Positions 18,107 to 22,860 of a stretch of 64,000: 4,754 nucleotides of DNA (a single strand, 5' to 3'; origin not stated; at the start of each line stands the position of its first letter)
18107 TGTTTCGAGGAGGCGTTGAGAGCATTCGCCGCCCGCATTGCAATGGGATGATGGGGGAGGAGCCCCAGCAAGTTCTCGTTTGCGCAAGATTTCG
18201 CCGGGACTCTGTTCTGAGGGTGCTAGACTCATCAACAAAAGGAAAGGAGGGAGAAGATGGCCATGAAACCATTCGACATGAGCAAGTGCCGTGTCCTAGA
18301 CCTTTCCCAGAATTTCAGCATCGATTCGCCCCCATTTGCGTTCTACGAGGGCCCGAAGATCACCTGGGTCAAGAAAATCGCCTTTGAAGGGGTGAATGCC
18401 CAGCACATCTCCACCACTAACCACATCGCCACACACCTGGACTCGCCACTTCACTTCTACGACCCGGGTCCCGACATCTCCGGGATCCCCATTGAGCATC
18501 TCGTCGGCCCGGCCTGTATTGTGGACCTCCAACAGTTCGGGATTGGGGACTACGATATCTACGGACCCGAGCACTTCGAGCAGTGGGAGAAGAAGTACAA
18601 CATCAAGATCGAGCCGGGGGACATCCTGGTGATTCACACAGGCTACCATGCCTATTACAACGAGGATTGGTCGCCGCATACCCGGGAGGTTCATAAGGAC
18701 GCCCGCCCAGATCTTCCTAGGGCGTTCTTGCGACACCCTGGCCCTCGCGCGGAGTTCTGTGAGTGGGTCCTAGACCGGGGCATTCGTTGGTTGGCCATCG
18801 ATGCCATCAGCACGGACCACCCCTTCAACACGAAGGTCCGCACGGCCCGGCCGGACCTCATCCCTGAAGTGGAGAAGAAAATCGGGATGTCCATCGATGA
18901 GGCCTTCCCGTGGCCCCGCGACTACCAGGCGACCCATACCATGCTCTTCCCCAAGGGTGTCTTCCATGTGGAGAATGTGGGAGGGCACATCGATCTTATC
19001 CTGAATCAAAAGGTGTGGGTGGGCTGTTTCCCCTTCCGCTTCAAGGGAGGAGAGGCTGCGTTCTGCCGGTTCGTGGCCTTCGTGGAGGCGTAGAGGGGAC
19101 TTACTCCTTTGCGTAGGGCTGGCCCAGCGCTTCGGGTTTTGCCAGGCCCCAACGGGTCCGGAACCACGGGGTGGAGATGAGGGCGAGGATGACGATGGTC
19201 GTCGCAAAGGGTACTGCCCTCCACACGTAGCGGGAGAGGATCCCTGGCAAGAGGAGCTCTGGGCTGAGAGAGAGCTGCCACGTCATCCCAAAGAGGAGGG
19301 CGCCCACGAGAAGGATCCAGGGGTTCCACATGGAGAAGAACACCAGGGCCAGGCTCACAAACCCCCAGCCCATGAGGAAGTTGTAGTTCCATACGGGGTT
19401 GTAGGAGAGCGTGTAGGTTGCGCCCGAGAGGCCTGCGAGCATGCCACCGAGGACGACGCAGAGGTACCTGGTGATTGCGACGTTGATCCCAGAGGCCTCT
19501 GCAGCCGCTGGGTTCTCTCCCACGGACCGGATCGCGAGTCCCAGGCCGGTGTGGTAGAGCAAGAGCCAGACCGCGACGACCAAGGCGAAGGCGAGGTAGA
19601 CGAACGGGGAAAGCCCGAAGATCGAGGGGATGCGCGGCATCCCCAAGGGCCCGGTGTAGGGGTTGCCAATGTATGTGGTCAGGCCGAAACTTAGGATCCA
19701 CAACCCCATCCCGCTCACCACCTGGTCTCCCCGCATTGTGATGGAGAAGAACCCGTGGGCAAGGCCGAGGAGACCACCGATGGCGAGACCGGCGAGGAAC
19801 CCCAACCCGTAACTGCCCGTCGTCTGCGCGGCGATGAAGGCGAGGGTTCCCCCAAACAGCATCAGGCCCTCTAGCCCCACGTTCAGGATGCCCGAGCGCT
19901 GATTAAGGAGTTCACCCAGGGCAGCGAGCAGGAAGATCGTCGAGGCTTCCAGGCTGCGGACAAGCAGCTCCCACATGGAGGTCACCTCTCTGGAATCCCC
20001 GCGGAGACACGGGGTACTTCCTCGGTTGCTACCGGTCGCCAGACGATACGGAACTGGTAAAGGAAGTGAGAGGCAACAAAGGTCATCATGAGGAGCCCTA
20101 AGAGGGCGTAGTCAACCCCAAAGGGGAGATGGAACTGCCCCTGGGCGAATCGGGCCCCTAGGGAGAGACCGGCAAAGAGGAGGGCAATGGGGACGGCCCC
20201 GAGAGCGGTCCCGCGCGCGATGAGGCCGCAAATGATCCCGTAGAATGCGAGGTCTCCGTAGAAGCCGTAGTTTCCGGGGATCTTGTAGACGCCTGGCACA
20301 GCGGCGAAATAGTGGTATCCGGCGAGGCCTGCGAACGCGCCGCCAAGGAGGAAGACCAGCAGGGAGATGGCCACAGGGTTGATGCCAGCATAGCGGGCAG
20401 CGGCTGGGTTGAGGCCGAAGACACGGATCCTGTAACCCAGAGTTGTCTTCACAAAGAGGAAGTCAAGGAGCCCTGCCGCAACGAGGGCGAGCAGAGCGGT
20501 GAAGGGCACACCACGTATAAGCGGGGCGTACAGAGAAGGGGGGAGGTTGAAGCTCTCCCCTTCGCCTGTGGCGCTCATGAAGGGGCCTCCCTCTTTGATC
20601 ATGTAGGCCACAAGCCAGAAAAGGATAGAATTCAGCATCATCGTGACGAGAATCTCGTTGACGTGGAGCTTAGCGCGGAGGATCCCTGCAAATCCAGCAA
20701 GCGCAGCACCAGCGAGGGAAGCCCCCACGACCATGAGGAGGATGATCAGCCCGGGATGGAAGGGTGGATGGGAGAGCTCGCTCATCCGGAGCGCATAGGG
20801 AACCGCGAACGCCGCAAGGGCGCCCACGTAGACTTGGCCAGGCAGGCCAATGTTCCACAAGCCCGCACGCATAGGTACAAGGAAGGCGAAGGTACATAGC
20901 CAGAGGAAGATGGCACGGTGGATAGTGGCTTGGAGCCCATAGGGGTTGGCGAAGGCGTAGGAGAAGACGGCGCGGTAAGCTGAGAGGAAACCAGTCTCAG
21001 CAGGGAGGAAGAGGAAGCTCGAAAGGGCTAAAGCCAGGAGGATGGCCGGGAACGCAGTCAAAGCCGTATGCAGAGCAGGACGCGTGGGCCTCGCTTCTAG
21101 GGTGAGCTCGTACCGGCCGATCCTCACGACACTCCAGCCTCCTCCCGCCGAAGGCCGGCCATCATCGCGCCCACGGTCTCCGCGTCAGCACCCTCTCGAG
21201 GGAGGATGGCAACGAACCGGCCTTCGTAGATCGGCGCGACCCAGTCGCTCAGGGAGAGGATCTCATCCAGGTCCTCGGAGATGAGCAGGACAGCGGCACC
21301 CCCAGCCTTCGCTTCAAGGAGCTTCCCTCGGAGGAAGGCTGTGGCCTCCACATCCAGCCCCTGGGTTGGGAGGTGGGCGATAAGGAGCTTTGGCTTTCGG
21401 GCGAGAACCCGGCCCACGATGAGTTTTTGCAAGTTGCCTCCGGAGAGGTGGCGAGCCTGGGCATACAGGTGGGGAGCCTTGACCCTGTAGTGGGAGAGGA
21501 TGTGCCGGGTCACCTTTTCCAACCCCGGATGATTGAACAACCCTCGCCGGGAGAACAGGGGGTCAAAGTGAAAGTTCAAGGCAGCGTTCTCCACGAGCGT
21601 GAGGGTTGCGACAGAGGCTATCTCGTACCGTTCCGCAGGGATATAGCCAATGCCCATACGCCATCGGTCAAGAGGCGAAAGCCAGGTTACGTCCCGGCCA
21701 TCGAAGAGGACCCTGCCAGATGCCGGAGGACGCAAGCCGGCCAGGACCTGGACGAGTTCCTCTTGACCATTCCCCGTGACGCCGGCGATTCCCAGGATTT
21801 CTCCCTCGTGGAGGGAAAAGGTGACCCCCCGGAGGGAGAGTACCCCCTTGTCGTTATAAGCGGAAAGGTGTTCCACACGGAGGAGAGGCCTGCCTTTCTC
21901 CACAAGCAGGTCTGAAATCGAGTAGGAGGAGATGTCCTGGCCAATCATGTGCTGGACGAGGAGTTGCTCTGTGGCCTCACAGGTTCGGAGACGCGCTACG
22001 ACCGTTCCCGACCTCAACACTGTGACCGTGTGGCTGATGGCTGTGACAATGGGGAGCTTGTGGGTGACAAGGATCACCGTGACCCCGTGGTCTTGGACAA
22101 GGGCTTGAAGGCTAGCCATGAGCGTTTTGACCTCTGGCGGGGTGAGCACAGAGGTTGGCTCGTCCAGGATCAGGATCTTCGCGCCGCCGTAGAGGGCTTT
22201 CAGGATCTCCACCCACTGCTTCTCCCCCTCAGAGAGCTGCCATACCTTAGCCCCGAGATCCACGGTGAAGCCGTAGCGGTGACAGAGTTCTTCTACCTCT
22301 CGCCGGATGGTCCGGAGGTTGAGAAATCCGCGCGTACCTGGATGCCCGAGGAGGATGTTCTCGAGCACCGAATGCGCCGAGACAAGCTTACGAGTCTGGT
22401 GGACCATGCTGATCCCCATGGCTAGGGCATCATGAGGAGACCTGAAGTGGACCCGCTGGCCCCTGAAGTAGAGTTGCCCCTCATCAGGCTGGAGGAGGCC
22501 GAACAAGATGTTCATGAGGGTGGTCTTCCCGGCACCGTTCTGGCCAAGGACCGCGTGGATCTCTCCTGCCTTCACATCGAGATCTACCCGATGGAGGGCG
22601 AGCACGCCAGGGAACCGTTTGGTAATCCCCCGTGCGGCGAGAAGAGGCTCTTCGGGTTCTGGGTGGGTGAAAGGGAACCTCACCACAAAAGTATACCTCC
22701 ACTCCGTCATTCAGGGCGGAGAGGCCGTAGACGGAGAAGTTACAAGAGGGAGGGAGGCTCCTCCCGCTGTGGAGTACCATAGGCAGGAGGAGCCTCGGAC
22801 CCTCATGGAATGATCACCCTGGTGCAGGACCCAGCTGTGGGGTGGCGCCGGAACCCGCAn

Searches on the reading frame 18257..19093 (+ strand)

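Call 27: search_protein_families(library=pfam, proteins=[window:18257-19093:+], max_evalue=0.0001)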
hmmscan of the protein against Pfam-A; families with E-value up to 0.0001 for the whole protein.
window:18257-19093:+ (278 aa): 1 family
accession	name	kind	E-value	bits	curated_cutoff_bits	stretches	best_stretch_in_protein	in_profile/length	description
PF04199.19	Cyclase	-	2.3e-34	119.1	23.1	1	15-188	2-142/142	Putative cyclase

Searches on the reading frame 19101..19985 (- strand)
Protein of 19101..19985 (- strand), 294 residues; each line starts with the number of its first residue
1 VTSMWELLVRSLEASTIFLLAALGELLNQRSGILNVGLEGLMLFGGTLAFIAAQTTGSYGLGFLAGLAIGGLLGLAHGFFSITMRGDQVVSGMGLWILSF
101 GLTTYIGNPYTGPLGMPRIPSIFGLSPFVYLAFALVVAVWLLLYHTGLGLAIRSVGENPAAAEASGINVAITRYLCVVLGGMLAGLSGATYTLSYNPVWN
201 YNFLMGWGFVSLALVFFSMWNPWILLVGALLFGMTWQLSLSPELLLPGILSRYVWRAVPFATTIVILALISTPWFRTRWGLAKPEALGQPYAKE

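Call 27: search_protein_families(library=pfam, proteins=[window:19101-19985:-], max_evalue=0.0001)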
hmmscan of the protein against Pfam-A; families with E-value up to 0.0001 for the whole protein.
window:19101-19985:- (294 aa): 1 family
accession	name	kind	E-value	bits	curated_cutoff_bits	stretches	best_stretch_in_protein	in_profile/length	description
PF02653.21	BPD_transp_2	-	1.4e-34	119.9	26.8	1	9-266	3-268/269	Branched-chain amino acid transport system / permease component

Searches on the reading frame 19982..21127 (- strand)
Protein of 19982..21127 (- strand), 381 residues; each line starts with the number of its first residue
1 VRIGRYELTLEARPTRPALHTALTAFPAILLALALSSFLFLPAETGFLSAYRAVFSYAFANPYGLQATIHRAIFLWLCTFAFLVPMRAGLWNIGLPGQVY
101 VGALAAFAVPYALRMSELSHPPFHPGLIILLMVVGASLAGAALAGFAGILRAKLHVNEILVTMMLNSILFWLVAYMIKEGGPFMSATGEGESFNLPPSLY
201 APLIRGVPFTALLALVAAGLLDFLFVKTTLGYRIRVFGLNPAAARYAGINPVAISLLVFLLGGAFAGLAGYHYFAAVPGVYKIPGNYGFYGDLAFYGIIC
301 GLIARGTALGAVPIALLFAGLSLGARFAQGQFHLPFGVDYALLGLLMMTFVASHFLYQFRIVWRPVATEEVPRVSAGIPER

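Call 27: search_protein_families(library=pfam, proteins=[window:19982-21127:-], max_evalue=0.0001)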
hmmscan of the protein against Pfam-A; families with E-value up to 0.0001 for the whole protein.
window:19982-21127:- (381 aa): 1 family
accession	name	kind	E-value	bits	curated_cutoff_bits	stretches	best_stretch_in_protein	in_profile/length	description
PF02653.21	BPD_transp_2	-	2e-32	112.9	26.8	1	71-349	8-267/269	Branched-chain amino acid transport system / permease component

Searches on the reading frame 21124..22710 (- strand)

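Call 27: search_protein_families(library=pfam, proteins=[window:21124-22710:-], max_evalue=0.0001)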
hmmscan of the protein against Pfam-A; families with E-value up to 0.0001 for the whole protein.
window:21124-22710:- (528 aa): 2 families
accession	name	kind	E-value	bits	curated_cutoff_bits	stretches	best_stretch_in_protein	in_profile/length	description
PF00005.33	ABC_tran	-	2.2e-48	164.8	25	2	39-187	1-137/137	ABC transporter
PF13304.12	AAA_21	-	3.9e-10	40.7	27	0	156-217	235-298/304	AAA domain, putative AbiEii toxin, Type IV TA system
